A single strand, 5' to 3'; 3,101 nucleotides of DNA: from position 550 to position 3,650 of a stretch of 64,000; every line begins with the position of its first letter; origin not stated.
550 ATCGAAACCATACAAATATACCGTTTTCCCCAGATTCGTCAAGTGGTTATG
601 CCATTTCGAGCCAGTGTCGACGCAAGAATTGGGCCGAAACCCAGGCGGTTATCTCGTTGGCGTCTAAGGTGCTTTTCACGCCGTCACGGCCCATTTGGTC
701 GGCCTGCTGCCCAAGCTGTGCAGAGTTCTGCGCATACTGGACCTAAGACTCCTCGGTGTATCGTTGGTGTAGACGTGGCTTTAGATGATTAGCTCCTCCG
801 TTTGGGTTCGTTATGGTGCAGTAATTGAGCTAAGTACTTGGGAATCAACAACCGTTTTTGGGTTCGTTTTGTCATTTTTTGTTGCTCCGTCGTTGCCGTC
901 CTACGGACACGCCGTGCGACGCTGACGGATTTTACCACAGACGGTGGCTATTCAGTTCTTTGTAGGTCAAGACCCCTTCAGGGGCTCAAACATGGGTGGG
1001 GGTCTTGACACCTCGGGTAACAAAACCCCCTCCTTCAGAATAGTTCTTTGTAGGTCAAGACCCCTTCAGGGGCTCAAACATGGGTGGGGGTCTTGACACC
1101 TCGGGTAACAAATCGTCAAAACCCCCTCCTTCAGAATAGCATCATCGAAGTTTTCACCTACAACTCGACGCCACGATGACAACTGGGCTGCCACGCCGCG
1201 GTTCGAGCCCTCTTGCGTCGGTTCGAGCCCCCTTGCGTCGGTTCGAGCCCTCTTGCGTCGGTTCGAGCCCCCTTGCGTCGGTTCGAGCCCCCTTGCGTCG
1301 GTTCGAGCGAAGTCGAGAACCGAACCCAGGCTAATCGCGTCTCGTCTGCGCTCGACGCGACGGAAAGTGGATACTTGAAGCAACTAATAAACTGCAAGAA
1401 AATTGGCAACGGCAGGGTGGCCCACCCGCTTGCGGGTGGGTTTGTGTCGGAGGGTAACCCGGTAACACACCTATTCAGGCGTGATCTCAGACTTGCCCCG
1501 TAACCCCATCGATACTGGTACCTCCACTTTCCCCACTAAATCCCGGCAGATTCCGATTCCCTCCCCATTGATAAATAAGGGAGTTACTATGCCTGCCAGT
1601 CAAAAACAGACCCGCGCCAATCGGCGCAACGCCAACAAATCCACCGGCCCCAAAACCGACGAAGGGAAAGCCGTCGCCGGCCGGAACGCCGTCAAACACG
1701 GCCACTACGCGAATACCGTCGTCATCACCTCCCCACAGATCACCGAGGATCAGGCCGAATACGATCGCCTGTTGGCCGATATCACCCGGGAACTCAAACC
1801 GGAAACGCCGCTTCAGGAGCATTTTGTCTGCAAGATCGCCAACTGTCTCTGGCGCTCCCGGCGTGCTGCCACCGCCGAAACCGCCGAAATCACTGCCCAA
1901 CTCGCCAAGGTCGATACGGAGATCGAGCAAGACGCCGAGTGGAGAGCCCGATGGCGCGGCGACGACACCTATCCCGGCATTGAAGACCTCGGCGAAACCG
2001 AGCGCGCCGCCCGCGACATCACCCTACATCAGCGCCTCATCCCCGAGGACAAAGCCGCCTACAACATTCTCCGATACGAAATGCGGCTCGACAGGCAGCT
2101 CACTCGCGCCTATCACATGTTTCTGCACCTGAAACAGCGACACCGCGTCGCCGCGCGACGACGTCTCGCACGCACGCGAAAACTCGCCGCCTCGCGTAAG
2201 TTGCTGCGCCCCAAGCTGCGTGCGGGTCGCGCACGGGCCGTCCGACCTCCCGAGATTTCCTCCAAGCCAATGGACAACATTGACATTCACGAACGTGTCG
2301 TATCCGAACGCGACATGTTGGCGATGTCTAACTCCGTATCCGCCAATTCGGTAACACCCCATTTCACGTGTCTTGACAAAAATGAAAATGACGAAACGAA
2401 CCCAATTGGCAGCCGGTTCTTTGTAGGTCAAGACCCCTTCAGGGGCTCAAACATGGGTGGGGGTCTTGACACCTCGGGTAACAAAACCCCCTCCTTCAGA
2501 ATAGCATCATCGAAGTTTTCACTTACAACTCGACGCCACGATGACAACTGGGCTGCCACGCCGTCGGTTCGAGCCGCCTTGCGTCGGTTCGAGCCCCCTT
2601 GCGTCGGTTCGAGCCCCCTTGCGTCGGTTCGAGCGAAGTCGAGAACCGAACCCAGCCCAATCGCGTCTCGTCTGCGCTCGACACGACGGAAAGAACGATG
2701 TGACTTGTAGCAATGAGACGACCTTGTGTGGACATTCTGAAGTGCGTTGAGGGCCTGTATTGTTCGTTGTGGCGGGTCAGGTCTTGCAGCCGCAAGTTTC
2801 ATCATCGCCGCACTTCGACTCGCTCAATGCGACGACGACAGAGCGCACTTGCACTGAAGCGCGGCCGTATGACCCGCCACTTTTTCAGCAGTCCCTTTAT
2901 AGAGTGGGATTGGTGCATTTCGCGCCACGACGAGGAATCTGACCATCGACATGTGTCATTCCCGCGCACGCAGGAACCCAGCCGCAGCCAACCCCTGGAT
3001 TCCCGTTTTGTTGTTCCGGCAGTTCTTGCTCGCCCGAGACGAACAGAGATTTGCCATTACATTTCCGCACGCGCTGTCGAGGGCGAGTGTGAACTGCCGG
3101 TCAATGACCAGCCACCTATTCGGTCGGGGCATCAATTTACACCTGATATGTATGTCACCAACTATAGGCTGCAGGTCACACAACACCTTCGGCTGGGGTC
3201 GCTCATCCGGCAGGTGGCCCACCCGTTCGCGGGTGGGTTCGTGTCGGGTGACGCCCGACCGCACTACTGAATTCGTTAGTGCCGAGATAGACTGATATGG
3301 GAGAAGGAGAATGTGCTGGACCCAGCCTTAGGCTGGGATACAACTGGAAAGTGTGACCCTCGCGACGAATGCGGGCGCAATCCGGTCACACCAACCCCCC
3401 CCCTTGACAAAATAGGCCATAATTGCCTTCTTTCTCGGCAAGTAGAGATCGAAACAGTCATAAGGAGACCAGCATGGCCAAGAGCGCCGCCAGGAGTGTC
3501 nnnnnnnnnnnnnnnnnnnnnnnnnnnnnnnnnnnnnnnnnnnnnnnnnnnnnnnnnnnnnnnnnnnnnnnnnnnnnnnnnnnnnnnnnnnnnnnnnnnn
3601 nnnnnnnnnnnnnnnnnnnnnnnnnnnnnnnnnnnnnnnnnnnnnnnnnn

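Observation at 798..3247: Composite repeat architecture surrounding one gene at the left end of the window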

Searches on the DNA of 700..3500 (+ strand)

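Call 13: search_rna_families(source=window, start=700, end=3500, threshold=evalue, max_evalue=10)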
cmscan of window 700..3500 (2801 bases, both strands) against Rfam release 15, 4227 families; matches with E-value up to 10: 9.
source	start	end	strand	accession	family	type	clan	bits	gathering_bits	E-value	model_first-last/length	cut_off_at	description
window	994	1080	+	RF02805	PyrR207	Gene; snRNA; snoRNA; HACA-box;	-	21.4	60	0.56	1-65/65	no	Pyrobaculum sRNA 207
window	1304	1354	-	RF03934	mir-m107-1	Gene; miRNA;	-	20.8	83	1.5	1-65/65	no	mir-m107-1 microRNA precursor family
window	1304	1354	+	RF03934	mir-m107-1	Gene; miRNA;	-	20.3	83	2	1-65/65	no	mir-m107-1 microRNA precursor family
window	2630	2680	-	RF03934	mir-m107-1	Gene; miRNA;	-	18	83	7.4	1-65/65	no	mir-m107-1 microRNA precursor family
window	2630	2680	+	RF03934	mir-m107-1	Gene; miRNA;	-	17.9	83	8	1-65/65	no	mir-m107-1 microRNA precursor family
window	3102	3181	-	RF03733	mir-BART14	Gene; miRNA;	-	17.8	90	5.7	1-78/78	no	mir-BART14 microRNA precursor family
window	2769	2810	-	RF01420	snoR113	Gene; snRNA; snoRNA; CD-box;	-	17.1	47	3.5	1-103/103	no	Small nucleolar RNA snoR113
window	2771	2809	-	RF00095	snoPyro_CD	Gene; snRNA; snoRNA; CD-box;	CL00132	15.3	45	8.9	1-58/58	no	Pyrococcus C/D box small nucleolar RNA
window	3181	3266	+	RF02353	BjrC68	Gene; sRNA;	-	14.9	39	1.8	1-82/82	no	Bradyrhizobiaceae sRNA BjrC68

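Call 57: search_rna_families(sources=[L001, L002, L008, L011, L020, L023, L032, L039, L044, L045, L051, L058, L064, L065, L068, L073, L019], threshold=gathering)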
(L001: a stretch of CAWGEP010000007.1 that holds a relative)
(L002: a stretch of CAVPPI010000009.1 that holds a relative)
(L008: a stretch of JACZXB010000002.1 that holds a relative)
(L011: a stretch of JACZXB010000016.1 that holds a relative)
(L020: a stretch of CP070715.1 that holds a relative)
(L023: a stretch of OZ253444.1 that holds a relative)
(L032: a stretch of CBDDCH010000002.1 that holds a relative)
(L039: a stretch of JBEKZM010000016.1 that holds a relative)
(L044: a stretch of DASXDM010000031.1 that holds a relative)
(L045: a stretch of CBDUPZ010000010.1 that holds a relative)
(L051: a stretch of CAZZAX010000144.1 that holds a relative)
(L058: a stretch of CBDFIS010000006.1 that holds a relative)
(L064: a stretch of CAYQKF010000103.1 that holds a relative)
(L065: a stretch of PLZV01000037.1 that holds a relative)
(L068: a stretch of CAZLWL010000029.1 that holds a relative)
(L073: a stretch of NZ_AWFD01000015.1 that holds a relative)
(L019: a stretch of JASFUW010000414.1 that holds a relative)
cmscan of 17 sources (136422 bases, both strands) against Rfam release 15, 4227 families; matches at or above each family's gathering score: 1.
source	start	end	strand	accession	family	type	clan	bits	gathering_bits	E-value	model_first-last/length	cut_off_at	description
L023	1402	1475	-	RF00029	Intron_gpII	Intron;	-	40.4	40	0.00037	1-77/77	no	Group II catalytic intron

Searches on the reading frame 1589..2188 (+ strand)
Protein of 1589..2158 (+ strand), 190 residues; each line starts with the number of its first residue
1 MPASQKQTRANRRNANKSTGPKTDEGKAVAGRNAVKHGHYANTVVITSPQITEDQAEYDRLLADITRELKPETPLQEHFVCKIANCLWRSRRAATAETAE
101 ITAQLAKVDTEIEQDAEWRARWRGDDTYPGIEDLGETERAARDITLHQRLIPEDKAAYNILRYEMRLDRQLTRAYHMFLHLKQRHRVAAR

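Call 42: predict_structure(alignment_id=A4)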
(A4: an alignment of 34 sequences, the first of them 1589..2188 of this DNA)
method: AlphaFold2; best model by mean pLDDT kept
length: 200 residues; sequences in the alignment: 34
mean_pLDDT: 89.2   pTM: 0.70
mean pLDDT of the five models: 89.2, 88.7, 87.2, 87.2, 86.0
residues with pLDDT >= 90: 140; 70-90: 42; 50-70: 11; < 50: 7
segments of 3 or more residues with pLDDT < 50: 33-39
pLDDT, mean of each block of 10 residues (from residue 1): 86 73 76 50 83 96 98 98 97 95 95 90 86 84 94 96 97 98 98 93
secondary structure, 60 per line:
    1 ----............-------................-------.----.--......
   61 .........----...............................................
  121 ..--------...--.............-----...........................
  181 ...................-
elements in order: H5-16 H24-39 H55-69 H74-122 H136-148 H154-199

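Call 44: search_protein_representatives(alignment_id=A4)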
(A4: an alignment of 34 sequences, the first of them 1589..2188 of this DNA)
Query: 34 sequences, 227 profile positions. Proteins with E-value up to 0.001 (for the whole library): 39759; up to 1e-10: 23018; up to 1e-30: 1015. The best 150 are listed.
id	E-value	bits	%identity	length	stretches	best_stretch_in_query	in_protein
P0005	4.4e-84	298.0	-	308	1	1-207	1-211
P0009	3.1e-82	291.9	-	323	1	1-196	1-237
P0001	1.3e-80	286.6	-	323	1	1-208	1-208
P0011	1.6e-80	286.3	-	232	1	3-205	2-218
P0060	6.0e-80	284.4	-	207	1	1-206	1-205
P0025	2.9e-79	282.2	-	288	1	1-195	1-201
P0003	2.5e-77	275.9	-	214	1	1-206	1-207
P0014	3.2e-76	272.2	-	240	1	1-192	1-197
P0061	7.2e-75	267.8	-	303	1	1-208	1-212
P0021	7.6e-75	267.7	-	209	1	1-194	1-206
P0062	2.0e-74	266.4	-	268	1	1-207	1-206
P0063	2.7e-74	265.9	-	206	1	1-192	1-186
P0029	8.4e-74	264.3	-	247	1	1-198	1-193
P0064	2.0e-73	263.1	-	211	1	1-205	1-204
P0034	2.0e-73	263.1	-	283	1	1-208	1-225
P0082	2.6e-67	243.1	-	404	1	1-192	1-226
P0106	1.5e-62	227.5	-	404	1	6-192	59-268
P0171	1.6e-44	168.5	-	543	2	2-124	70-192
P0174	3.9e-44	167.3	-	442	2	2-105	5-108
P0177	5.5e-44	166.8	-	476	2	2-130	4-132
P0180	1.2e-43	165.7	-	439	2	3-128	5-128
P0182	2.1e-43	164.9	-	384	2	2-119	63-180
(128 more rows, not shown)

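Call 47: fold_search(model_id=the predicted structure, library=pdb)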
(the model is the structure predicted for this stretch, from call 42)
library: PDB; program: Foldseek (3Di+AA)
matches with E <= 10: 413; with E <= 0.001: 0
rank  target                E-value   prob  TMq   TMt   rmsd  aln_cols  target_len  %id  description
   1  2z0v_A                2.4e-01  0.23  0.20  0.18  13.1       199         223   12  Crystal structure of BAR domain of Endophilin-III (released 2008-05-13)
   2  6ixv_C                4.6e-01  0.33  0.25  0.23  12.1       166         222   16  Crystal structure of SH3BP5-Rab11a (released 2019-03-20)
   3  7o3w_A                4.6e-01  0.21  0.20  0.19  16.7       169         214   15  Structural basis for VIPP1 oligomerization and maintenance of thylakoid membrane integrity (released 2021-06-30)
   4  6djl_B                4.6e-01  0.18  0.18  0.17  13.2       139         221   14  Crystal structure of the Rab11 GEF SH3BP5 bound to nucleotide free Rab11A (released 2018-09-26)
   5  6rlu_B                4.9e-01  0.20  0.18  0.10  13.2       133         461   10  Trypanosoma brucei Seryl-tRNA Synthetase in Complex with 5'-O-(N-(L-seryl)-sulfamoyl)cytidine (released 2020-01-08)
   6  3lsq_B                4.9e-01  0.18  0.18  0.10  15.7       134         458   11  Trypanosoma brucei seryl-tRNA synthetase (released 2010-03-02)
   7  3lss_B                4.9e-01  0.18  0.18  0.10  15.8       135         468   11  Trypanosoma brucei seryl-tRNA synthetase in complex with ATP (released 2010-03-02)
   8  4mh6                  5.5e-01  0.57  0.31  0.37  14.7       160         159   16  2.8 Angstrom Crystal Structure of Type III Secretion Protein YscO from Vibrio parahaemolyticus (released 2013-09-11)
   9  6ixf_A                6.8e-01  0.23  0.24  0.22  12.7       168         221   15  Crystal structure of SeMet apo SH3BP5 (P41) (released 2019-03-20)
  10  2c08                  6.8e-01  0.18  0.23  0.22  21.4       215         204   11  Rat endophilin A1 BAR domain (released 2006-06-14)
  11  6ixv_A                7.6e-01  0.15  0.19  0.18  12.7       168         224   16  Crystal structure of SH3BP5-Rab11a (released 2019-03-20)
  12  6rlu_A                7.6e-01  0.14  0.18  0.10  15.8       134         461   11  Trypanosoma brucei Seryl-tRNA Synthetase in Complex with 5'-O-(N-(L-seryl)-sulfamoyl)cytidine (released 2020-01-08)
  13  6h2f_F                7.6e-01  0.08  0.16  0.11  31.1       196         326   14  Structure of the pre-pore AhlB of the tripartite alpha-pore forming toxin, AHL, from Aeromonas hydrophila. (released 2019-07-10)
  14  5y05                  8.5e-01  0.18  0.21  0.18  14.3       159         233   18  Structural characterization of msmeg_4306 from Mycobacterium smegmatis (released 2018-05-02)
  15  6ixg_B                9.0e-01  0.13  0.19  0.17  13.1       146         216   14  Crystal structure of native apo SH3BP5 (P41) (released 2019-03-20)
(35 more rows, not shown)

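Call 49: search_dna_similar(query=window:1589-2158:+, collection=plasmids, mode=protein, max_evalue=0.001, max_rows=25)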
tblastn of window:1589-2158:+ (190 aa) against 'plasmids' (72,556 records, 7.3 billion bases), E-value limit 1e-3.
Records with a match: 3; places in all: 3; records where one place covers at least 80% of the query: 0.
Best place of each record, by identity: 60-80% 1; <60% 2.
By first word of the organism name: Planctomyces 1; Picosynechococcus 1; Marivivens 1.
By predicted mobility (MOB-suite, as given by PLSDB): non-mobilizable 3.
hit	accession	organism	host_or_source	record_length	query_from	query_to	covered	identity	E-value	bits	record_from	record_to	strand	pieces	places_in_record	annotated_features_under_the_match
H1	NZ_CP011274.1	Planctomyces sp. SH-PL62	cell culture,sugar beet rhizosphere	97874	3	88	45%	37.2%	7e-7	56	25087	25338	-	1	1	hypothetical protein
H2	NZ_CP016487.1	Picosynechococcus sp. PCC 8807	cell culture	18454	11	92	43%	37.8%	2e-8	60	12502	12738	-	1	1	hypothetical protein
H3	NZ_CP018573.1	Marivivens sp. JLT3646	cell culture,shallow-sea hydrothermal ...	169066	3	38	19%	61.1%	1e-4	49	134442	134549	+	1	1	hypothetical protein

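Call 50: search_dna_similar(query=window:1589-2158:+, collection=phages, mode=protein, max_evalue=0.001, max_rows=15)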
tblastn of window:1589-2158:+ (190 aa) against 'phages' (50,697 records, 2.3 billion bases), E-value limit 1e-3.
No match.

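Call 60: search_protein_families(library=pfam, proteins=[P0171, P0174, P0177, P0180, P0182, P0106, P0082], max_evalue=0.01)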
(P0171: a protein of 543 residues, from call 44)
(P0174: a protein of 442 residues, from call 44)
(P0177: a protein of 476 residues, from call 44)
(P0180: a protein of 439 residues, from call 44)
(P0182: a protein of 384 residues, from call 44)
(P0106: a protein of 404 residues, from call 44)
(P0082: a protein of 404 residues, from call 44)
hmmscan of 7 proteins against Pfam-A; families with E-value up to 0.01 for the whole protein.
P0171 (543 aa): 0 families

P0174 (442 aa): 0 families

P0177 (476 aa): 0 families

P0180 (439 aa): 0 families

P0182 (384 aa): 0 families

P0106 (404 aa): 0 families

P0082 (404 aa): 1 family
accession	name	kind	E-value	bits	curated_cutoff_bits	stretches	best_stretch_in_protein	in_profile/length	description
PF05887.16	Trypan_PARP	-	0.00082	19.8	100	1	188-252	48-110/134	Procyclic acidic repetitive protein (PARP)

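Call 69: get_annotated_region(hit=H1, flank=5000)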
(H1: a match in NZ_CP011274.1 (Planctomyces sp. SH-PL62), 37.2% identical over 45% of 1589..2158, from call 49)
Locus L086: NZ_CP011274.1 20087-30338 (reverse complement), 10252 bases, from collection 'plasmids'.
description: Planctomyces sp. SH-PL62 plasmid pPL62-1, complete sequence
organism: Planctomyces sp. SH-PL62 (NCBI taxid 1636152)
taxonomy: Bacteria; Planctomycetota; Planctomycetia; Planctomycetales; Planctomycetaceae; Planctomyces; Planctomyces sp. SH-PL62
host: -; source: cell culture,sugar beet rhizosphere; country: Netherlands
typing (MOB-suite, as given by PLSDB): non-mobilizable; replicon rep_cluster_171
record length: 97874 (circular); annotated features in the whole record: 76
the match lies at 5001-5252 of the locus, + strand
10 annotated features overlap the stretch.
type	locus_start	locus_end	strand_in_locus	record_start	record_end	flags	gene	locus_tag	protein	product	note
CDS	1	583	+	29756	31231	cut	-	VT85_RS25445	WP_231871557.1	sigma-54 dependent transcriptional regulator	GO:0006355 - regulation of DNA-templated transcription [Evidence IEA]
CDS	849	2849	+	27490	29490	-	-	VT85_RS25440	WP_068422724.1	AI-2E family transporter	GO:1905887 - autoinducer AI-2 transmembrane transport [Evidence IEA]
CDS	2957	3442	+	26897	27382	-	-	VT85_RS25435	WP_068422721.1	CBS domain-containing protein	-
CDS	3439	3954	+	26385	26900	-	-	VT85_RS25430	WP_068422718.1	hypothetical protein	-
CDS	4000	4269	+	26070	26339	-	-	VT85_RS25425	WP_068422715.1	DUF883 family protein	-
CDS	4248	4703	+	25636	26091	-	-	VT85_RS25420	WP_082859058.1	phage holin family protein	-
CDS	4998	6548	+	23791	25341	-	-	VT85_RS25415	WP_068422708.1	hypothetical protein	-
CDS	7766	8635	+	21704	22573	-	-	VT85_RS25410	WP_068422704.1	ParA family protein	-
CDS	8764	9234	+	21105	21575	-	-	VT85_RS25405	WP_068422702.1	hypothetical protein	-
CDS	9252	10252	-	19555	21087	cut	-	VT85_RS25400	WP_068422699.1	replication initiator protein A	-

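Call 79: fold_search(model_id=the predicted structure, library=viral)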
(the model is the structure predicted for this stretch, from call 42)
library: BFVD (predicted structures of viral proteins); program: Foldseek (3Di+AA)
matches with E <= 10: 634; with E <= 0.001: 0
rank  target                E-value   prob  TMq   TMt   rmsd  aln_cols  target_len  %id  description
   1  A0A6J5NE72            1.6e-01  0.41  0.23  0.25  16.2       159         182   16  Uncharacterized protein [uncultured Caudovirales phage]
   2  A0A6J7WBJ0            2.1e-01  0.44  0.26  0.28  18.4       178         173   17  Uncharacterized protein [uncultured Caudovirales phage]
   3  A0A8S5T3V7            2.6e-01  0.33  0.18  0.28  12.6       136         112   14  Uncharacterized protein [Siphoviridae sp. ctrpM6]
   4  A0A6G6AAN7            2.8e-01  0.41  0.20  0.15  15.6       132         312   12  Uncharacterized protein [Borely moumouvirus]
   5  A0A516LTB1            2.9e-01  0.54  0.34  0.29  22.6       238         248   12  (no name in the UniProt tables at hand)
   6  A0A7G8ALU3            3.3e-01  0.30  0.24  0.08  30.7       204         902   16  (no name in the UniProt tables at hand)
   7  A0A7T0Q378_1          3.4e-01  0.38  0.29  0.10  24.1       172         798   20  Tape measure protein [Gordonia phage NancyRae]
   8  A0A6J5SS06            3.4e-01  0.18  0.21  0.06  45.7       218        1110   13  Uncharacterized protein [uncultured Caudovirales phage]
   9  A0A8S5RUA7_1          4.3e-01  0.35  0.28  0.07  18.7       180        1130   12  (no name in the UniProt tables at hand)
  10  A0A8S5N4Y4            4.5e-01  0.75  0.38  0.07  26.8       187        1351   14  Tail tape measure [Siphoviridae sp. ctaaA4]
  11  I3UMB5                4.5e-01  0.25  0.22  0.12  22.4       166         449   14  Rad50/SbcC-type AAA domain-containing protein [Colwellia phage 9A]
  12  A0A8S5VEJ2            4.8e-01  0.69  0.32  0.14  15.2       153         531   11  Receptor Binding Protein [Siphoviridae sp. ctSXZ3]
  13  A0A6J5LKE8            4.8e-01  0.54  0.33  0.15  19.6       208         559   17  Uncharacterized protein [uncultured Caudovirales phage]
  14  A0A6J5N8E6            4.8e-01  0.38  0.27  0.35  11.3       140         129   14  Uncharacterized protein [uncultured Caudovirales phage]
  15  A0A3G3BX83            5.1e-01  0.47  0.32  0.36  14.6       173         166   12  (no name in the UniProt tables at hand)
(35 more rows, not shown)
